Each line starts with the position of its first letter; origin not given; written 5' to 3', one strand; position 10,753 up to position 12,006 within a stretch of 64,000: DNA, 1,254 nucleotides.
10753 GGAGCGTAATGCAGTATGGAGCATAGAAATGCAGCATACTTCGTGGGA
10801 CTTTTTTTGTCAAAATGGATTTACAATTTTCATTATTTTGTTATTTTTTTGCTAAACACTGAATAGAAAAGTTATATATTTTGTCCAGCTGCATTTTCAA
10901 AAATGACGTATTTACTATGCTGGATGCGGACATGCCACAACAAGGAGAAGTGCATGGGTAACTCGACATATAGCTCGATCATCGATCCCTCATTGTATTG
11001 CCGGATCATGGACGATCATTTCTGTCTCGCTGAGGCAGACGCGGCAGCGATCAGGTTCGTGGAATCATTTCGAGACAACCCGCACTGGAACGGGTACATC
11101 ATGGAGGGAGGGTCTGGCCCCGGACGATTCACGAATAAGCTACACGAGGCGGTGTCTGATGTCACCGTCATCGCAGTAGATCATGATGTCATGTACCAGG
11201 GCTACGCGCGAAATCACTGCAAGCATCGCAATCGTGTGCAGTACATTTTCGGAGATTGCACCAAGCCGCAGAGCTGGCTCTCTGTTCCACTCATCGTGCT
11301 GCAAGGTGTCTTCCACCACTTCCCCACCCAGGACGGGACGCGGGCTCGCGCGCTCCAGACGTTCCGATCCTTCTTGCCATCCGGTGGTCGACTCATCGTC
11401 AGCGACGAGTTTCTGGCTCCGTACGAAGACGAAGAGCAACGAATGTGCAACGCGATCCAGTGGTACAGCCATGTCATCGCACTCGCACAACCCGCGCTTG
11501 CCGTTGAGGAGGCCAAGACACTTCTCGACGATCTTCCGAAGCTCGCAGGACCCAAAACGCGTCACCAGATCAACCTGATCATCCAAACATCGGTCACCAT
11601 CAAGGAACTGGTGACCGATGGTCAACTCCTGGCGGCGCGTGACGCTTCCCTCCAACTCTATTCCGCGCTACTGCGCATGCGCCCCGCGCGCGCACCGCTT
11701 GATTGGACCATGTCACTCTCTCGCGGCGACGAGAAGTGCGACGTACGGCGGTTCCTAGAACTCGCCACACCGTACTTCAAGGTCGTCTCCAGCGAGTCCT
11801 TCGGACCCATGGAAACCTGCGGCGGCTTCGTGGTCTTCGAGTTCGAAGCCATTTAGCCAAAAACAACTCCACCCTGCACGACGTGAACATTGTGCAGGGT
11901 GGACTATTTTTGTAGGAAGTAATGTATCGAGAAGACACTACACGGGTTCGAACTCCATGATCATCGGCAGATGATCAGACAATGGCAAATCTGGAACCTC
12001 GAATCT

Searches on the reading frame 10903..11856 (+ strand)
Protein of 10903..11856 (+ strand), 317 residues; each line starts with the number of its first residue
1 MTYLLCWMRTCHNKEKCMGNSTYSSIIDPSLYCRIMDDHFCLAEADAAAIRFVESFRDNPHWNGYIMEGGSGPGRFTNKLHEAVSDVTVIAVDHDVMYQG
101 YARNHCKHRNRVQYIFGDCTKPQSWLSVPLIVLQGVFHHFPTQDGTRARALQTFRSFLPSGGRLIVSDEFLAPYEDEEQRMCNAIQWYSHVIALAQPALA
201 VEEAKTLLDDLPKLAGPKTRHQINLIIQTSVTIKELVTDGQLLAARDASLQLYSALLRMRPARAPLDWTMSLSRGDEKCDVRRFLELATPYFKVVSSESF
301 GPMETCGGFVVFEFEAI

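Call 55: search_protein_families(library=pfam, proteins=[window:10903-11856:+], max_evalue=0.01)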
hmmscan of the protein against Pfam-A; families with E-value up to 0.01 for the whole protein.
window:10903-11856:+ (317 aa): 5 families
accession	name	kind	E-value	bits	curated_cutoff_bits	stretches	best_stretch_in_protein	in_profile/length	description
PF13649.12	Methyltransf_25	-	9.3e-08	33.1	27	1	66-162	1-97/97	Methyltransferase domain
PF08241.18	Methyltransf_11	-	6.7e-06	27.1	21.2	1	69-166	3-95/95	Methyltransferase domain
PF08242.18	Methyltransf_12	-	0.00012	23.2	30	1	68-164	2-98/98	Methyltransferase domain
PF13489.12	Methyltransf_23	-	0.00017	21.8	27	1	49-175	9-124/164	Methyltransferase domain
PF13847.12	Methyltransf_31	-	0.00026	21.1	27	1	66-170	7-113/145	Methyltransferase domain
